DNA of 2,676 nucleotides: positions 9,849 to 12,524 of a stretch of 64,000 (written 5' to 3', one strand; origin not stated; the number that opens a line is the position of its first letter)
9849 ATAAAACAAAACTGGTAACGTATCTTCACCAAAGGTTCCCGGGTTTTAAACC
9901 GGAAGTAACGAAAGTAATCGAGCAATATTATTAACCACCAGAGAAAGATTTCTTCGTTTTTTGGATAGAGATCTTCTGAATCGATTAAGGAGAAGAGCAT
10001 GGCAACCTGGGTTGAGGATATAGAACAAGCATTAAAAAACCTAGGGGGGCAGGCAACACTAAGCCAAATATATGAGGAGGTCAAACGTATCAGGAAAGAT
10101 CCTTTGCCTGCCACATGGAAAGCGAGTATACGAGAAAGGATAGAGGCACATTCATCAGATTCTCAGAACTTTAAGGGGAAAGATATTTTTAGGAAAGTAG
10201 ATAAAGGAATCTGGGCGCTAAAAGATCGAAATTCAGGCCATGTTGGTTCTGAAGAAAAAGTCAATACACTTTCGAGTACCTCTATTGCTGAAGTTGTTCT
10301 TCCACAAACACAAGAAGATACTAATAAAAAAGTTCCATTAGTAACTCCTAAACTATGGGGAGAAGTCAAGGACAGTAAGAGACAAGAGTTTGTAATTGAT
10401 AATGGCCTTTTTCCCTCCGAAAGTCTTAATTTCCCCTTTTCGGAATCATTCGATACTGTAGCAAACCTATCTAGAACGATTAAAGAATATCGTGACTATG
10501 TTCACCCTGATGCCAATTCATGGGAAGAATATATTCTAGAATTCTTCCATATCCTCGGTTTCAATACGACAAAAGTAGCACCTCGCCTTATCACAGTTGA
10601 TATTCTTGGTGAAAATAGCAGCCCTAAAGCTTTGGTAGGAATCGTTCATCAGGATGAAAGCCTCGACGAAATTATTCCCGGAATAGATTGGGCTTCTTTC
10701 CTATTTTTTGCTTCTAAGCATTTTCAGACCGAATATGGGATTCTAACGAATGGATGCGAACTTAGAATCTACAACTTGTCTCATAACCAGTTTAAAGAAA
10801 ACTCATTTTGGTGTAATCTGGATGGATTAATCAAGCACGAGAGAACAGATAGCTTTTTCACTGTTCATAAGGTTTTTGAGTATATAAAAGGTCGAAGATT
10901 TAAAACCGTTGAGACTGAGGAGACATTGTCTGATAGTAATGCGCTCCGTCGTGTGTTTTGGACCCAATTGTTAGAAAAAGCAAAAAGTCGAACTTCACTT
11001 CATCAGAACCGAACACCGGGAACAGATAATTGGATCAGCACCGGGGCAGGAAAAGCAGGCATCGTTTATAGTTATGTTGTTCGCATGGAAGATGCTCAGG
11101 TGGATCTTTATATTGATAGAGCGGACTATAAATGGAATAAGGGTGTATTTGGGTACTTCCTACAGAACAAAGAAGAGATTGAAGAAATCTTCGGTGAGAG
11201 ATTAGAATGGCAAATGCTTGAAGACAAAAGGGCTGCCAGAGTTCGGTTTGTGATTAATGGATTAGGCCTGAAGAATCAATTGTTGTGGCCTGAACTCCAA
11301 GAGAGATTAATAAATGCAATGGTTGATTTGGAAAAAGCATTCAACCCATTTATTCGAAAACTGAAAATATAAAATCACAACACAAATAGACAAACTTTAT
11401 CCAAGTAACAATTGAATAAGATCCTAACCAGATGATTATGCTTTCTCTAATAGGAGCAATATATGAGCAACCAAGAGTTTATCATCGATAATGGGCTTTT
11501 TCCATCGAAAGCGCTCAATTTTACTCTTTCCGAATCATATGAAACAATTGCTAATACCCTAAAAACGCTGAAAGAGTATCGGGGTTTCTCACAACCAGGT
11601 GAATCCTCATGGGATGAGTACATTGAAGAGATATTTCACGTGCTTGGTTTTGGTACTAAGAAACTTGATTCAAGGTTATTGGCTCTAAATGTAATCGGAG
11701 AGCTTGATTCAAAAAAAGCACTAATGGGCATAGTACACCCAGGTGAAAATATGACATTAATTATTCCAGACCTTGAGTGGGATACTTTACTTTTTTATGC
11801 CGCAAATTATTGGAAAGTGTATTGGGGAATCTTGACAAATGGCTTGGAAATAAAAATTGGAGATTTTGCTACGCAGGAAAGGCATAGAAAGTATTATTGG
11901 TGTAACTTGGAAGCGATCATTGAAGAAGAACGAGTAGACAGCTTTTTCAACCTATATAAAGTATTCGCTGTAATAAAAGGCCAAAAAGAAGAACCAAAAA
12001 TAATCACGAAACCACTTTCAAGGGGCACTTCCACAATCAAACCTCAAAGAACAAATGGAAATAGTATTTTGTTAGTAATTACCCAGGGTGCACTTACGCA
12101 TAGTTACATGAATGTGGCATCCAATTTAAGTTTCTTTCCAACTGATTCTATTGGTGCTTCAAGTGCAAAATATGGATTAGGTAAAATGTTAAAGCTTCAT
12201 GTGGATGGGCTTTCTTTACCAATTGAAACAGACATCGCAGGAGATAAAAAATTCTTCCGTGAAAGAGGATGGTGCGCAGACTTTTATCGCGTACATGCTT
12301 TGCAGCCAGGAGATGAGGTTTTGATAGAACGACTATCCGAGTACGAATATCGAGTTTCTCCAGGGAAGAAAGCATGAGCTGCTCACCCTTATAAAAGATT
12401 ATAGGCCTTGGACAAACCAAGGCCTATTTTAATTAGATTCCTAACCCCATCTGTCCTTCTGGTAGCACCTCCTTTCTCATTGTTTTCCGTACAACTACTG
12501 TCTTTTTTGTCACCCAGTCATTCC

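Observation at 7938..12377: Four tandem stand-alone copies of the PglX N-terminal domain, each with a different putative DNA-binding appendage, directly 3' of brxL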

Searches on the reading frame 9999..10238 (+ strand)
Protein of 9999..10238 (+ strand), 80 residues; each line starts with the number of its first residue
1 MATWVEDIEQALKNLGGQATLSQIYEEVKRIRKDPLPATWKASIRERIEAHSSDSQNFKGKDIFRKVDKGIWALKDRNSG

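Call 70: search_solved_structures(query=A7, max_evalue=10, show_alignments=1)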
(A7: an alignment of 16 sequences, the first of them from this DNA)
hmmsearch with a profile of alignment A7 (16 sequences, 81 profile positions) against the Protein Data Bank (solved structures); distinct sequences matched with E-value up to 10: 8.
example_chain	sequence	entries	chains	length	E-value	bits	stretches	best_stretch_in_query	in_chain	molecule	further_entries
3jqh_A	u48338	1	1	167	0.00012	25.4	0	10-36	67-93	C-type lectin domain family 4 member M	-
2hpg_A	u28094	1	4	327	0.11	15.9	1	3-29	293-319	ABC transporter, periplasmic substrate-binding protein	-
6xu6_Cp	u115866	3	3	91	0.18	15.2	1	44-76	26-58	60S ribosomal protein L37a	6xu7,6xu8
4v6w_Cp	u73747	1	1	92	0.18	15.2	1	44-76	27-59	60S ribosomal protein L37a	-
2oo2_A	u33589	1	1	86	0.29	14.5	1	26-73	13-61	Hypothetical protein AF_1782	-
7bqe_A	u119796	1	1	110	1.8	12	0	59-78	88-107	NF3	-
2lxy_A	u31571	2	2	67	2.5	11.5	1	6-33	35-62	2-mercaptophenol-alpha3C | 4-mercaptophenol-alpha3C protein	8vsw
2mi7_A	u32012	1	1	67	3.7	11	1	6-33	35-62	de novo protein a3Y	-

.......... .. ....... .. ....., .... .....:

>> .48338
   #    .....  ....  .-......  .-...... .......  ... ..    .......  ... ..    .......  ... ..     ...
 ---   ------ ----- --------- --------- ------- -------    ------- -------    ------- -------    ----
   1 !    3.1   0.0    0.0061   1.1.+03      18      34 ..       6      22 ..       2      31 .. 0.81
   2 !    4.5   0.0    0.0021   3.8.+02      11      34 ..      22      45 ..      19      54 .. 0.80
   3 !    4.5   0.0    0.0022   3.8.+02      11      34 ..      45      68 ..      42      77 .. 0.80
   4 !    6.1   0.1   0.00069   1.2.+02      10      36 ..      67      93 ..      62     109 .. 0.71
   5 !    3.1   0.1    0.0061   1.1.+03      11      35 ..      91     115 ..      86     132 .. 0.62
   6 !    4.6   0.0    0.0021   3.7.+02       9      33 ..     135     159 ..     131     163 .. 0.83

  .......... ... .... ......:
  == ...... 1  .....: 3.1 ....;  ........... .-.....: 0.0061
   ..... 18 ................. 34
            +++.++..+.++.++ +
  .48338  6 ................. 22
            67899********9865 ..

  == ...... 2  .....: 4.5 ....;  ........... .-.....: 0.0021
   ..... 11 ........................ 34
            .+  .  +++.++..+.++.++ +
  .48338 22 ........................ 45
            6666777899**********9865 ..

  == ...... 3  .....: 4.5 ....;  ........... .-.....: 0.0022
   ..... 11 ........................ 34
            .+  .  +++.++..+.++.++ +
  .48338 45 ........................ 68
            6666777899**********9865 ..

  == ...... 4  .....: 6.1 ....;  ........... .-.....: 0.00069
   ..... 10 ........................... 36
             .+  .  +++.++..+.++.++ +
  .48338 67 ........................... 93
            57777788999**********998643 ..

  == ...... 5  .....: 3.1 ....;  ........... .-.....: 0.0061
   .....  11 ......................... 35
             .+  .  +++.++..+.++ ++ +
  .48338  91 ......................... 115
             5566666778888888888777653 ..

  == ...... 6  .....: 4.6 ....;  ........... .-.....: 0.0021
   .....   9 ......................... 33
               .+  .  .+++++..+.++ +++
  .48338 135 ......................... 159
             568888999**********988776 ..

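Call 73: search_protein_families(library=pfam, proteins=[window:9999-10238:+], max_evalue=10)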
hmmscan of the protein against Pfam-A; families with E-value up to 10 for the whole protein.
seq(80 aa): 3 families
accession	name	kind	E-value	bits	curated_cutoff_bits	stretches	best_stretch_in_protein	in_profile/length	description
PF00250.24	Forkhead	-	0.028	15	27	1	8-52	11-59/88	Forkhead domain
PF09720.15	Unstab_antitox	-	0.028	14.9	23.3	1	24-56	14-46/54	Putative addiction module component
PF17682.6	Tau95_N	-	0.15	12.9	23.1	1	5-59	9-57/121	Tau95 Triple barrel domain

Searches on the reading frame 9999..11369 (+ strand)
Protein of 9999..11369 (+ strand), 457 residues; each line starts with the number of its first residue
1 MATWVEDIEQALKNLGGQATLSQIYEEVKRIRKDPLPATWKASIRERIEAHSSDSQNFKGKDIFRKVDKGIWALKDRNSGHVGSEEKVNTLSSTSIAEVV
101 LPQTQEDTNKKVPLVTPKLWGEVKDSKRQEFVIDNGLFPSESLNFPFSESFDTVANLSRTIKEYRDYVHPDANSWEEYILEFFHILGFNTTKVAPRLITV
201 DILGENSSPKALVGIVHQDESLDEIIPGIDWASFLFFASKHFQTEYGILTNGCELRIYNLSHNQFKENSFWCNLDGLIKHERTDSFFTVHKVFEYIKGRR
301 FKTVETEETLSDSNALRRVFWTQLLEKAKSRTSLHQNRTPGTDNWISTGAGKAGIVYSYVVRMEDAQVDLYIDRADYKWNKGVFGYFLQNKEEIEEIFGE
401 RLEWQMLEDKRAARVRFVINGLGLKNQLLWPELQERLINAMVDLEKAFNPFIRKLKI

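Call 6: search_protein_families(library=pfam, proteins=[window:9999-11369:+], max_evalue=0.1)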
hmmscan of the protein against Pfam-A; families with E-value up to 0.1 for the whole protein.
window:9999-11369:+ (457 aa): 1 family
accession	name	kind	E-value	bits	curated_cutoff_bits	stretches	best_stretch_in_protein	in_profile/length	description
PF14088.11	DUF4268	-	2.8e-32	112.1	27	1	316-451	1-139/140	Domain of unknown function (DUF4268)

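Call 7: search_protein_families(library=padloc, proteins=[window:9999-11369:+], max_evalue=0.1)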
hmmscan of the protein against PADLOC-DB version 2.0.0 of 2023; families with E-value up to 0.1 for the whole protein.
window:9999-11369:+ (457 aa): 4 families
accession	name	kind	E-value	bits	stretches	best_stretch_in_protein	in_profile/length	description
PDLC04914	PDC-S11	-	7.3e-37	125.2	1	304-456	157-312/314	-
PDLC04913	PDC-S11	-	3.4e-30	103.3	1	301-456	213-368/375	-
PDLC04911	PDC-S11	-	1.3e-24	85.1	1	303-453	163-313/318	-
PDLC04912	PDC-S11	-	1e-20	72.1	1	286-454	148-312/313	-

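Call 8: search_protein_families(library=ncbifam, proteins=[window:9999-11369:+], max_evalue=0.1)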
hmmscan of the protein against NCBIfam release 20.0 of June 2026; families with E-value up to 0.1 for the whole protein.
window:9999-11369:+ (457 aa): 0 families

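Call 49: predict_structure(alignment_id=A5)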
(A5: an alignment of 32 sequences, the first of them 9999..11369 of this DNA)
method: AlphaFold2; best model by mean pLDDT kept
length: 457 residues; sequences in the alignment: 32
mean_pLDDT: 85.4   pTM: 0.46
mean pLDDT of the five models: 85.4, 84.4, 84.0, 81.3, 80.4
residues with pLDDT >= 90: 322; 70-90: 67; 50-70: 9; < 50: 59
segments of 3 or more residues with pLDDT < 50: 80-128, 301-310
pLDDT, mean of each block of 10 residues (from residue 1): 92 97 98 96 97 95 95 84 32 30 33 32 43 85 81 95 95 95 97 97 92 95 91 96 97 97 90 96 94 87 43 79 94 86 87 94 95 95 97 98 93 96 94 97 96 89
secondary structure, 60 per line:
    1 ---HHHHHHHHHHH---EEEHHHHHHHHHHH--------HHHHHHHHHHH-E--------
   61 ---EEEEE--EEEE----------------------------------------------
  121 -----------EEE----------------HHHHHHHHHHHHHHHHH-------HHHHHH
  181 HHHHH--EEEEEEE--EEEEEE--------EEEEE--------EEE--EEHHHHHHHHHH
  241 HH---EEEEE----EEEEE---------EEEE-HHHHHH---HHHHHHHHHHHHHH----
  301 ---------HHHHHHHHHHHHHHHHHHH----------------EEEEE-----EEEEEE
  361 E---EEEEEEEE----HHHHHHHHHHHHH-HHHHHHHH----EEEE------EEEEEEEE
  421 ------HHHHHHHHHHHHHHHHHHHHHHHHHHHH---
elements in order: H4-14 E18-20 H21-31 H40-50 E64-68 E71-74 E132-134 H151-167 H175-185 E188-194 E197-202 E211-215 E224-226 H231-242 E246-250 E255-259 E269-272 H274-279 H283-296 H310-328 E345-349 E355-361 E365-372 H377-389 H391-398 E403-406 E413-420 H427-454

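Call 53: fold_search(model_id=the predicted structure, library=pdb)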
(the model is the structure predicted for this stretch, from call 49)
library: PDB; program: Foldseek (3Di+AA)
matches with E <= 10: 831; with E <= 0.001: 0
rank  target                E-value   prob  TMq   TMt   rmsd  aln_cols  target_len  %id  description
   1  6w17_D                1.8e-03  0.87  0.16  0.22  20.9       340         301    7  Structure of Dip1-activated Arp2/3 complex with nucleated actin filament (released 2020-08-12)
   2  6w18_D                2.2e-03  0.77  0.16  0.22  21.4       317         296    9  Structure of S. pombe Arp2/3 complex in inactive state (released 2020-08-12)
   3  3rbf_B                8.1e-03  0.47  0.12  0.13  13.1       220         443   13  Crystal structure of Human aromatic L-amino acid decarboxylase (AADC) in the apo form (released 2011-10-19)
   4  6vu7_D                1.2e-02  0.97  0.15  0.38   6.9       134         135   13  Crystal structure of YbjN, a putative transcription regulator from E. coli (released 2020-03-11)
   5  2p9i_D                1.3e-02  0.75  0.17  0.25  18.7       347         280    9  Crystal Structure of bovine Arp2/3 Complex co-crystallized with ADP and crosslinked with gluteraldehyde (released 2007-05-29)
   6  3kxy_D                1.3e-02  0.99  0.19  0.49   6.1       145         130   13  Crystal Structure of the ExsC-ExsE Complex (released 2010-06-30)
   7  8uxw_D                1.3e-02  0.75  0.17  0.23  19.6       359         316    7  Arp2/3 branch junction complex, ADP state (released 2024-01-31)
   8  3rbl_A                1.3e-02  0.35  0.12  0.12  13.6       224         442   12  Crystal structure of Human aromatic L-amino acid decarboxylase (AADC) in the apo form (released 2011-10-19)
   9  1tyq_D                1.6e-02  0.72  0.17  0.25  19.7       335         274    8  Crystal structure of Arp2/3 complex with bound ATP and calcium (released 2004-11-09)
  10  3kxy_H                1.6e-02  0.99  0.17  0.45   6.6       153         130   10  Crystal Structure of the ExsC-ExsE Complex (released 2010-06-30)
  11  3kxy_A                1.6e-02  0.98  0.16  0.43   7.2       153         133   10  Crystal Structure of the ExsC-ExsE Complex (released 2010-06-30)
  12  2p9n_D                1.6e-02  0.69  0.17  0.25  19.6       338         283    8  Crystal Structure of bovine Arp2/3 complex co-crystallized with ADP (released 2007-05-29)
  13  3rbf_A                1.7e-02  0.38  0.12  0.13  13.4       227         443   12  Crystal structure of Human aromatic L-amino acid decarboxylase (AADC) in the apo form (released 2011-10-19)
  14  7u7h_E                1.9e-02  0.44  0.15  0.15  12.7       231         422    7  Cysteate acyl-ACP transferase from Alistipes finegoldii (released 2023-01-18)
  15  7yjn_B                1.9e-02  0.35  0.14  0.14  14.6       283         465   10  Cryo-EM structure of the monomeric atSPT-ORM1 (ORM1-N17A) complex (released 2023-04-05)
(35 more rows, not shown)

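Call 96: fold_search(model_id=the predicted structure, library=viral)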
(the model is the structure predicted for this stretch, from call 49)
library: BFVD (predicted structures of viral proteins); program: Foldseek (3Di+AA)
matches with E <= 10: 486; with E <= 0.001: 1
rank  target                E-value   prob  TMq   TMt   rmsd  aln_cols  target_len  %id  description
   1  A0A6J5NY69            4.6e-04  0.99  0.24  0.28  16.9       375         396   13  Type I restriction enzyme R protein, N-terminal domain containing protein [uncultured Caudovirales phage]
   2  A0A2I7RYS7            2.6e-02  0.90  0.19  0.41   9.7       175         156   10  (no name in the UniProt tables at hand)
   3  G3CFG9                2.9e-02  0.99  0.19  0.51   6.2       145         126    7  Uncharacterized protein [Escherichia phage vB_EcoP_24B]
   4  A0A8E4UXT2            3.1e-02  0.80  0.13  0.33  10.3       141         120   11  Uncharacterized protein [Maribacter phage Colly_1]
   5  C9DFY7                3.4e-02  0.98  0.22  0.49   8.1       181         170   13  Uncharacterized protein [Delftia phage PhiW-14]
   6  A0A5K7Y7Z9            5.3e-02  0.72  0.13  0.15  10.5       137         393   12  DNA-directed RNA polymerase RPB3-11 homolog [Abalone asfa-like virus]
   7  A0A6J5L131            5.6e-02  0.69  0.11  0.23   8.4       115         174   13  Uncharacterized protein [uncultured Caudovirales phage]
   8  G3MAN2                5.6e-02  0.54  0.14  0.29  11.0       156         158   12  Gp491 [Bacillus phage G]
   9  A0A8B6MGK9            6.2e-02  0.87  0.15  0.35   7.4       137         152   11  (no name in the UniProt tables at hand)
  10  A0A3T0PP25            6.2e-02  0.15  0.12  0.18  18.0       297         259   10  eIF-2 alpha-like protein [Lumpfish ranavirus]
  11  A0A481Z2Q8            6.5e-02  0.51  0.14  0.12   9.4       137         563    9  Regulator of chromosome condensation protein [Pithovirus LCPAC101]
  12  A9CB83                6.9e-02  0.75  0.14  0.38   6.2       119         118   15  Protein LH1 [Snake adenovirus serotype 1]
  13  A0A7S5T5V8            7.3e-02  0.08  0.09  0.08  17.9       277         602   11  (no name in the UniProt tables at hand)
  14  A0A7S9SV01            7.7e-02  0.72  0.15  0.25   8.2       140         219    9  (no name in the UniProt tables at hand)
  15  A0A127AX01            7.7e-02  0.08  0.10  0.13  20.8       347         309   10  Uncharacterized protein [Bacillus phage SP-15]
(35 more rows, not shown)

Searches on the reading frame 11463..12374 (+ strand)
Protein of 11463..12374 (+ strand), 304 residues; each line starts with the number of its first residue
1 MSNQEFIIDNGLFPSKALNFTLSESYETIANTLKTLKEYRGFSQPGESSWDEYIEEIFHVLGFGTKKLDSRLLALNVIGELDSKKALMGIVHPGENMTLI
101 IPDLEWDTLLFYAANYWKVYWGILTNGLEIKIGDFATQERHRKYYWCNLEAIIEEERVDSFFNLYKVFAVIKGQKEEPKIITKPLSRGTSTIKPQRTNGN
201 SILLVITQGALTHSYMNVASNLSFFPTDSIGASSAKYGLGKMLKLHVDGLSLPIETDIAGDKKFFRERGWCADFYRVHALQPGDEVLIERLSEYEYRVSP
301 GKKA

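Call 6: search_protein_families(library=pfam, proteins=[window:11463-12374:+], max_evalue=0.1)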
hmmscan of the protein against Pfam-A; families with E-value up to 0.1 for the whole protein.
window:11463-12374:+ (304 aa): 0 families

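Call 7: search_protein_families(library=padloc, proteins=[window:11463-12374:+], max_evalue=0.1)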
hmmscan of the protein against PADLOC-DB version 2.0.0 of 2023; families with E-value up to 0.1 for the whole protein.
window:11463-12374:+ (304 aa): 1 family
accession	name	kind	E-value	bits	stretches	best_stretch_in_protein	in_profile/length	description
PDLC03613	REase_MTase_IIG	-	4.3e-05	19.3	1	109-177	147-214/1250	Type IIG restriction enzyme-methyltransferase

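Call 8: search_protein_families(library=ncbifam, proteins=[window:11463-12374:+], max_evalue=0.1)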
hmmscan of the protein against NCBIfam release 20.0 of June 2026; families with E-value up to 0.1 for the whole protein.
window:11463-12374:+ (304 aa): 0 families

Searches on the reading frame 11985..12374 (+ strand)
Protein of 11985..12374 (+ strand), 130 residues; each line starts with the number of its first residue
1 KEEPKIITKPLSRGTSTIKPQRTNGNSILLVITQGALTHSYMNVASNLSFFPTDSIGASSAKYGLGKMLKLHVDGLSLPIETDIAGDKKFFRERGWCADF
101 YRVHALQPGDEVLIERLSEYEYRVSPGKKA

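Call 52: find_homologous_proteins(query=window:11985-12374:+, max_evalue=0.01)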
Query seq(130 aa): 9 candidates shared short words with the query, none scored E <= 0.01.

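Call 73: search_protein_families(library=pfam, proteins=[window:11985-12374:+], max_evalue=10)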
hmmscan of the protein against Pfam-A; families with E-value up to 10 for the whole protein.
seq(130 aa): 0 families
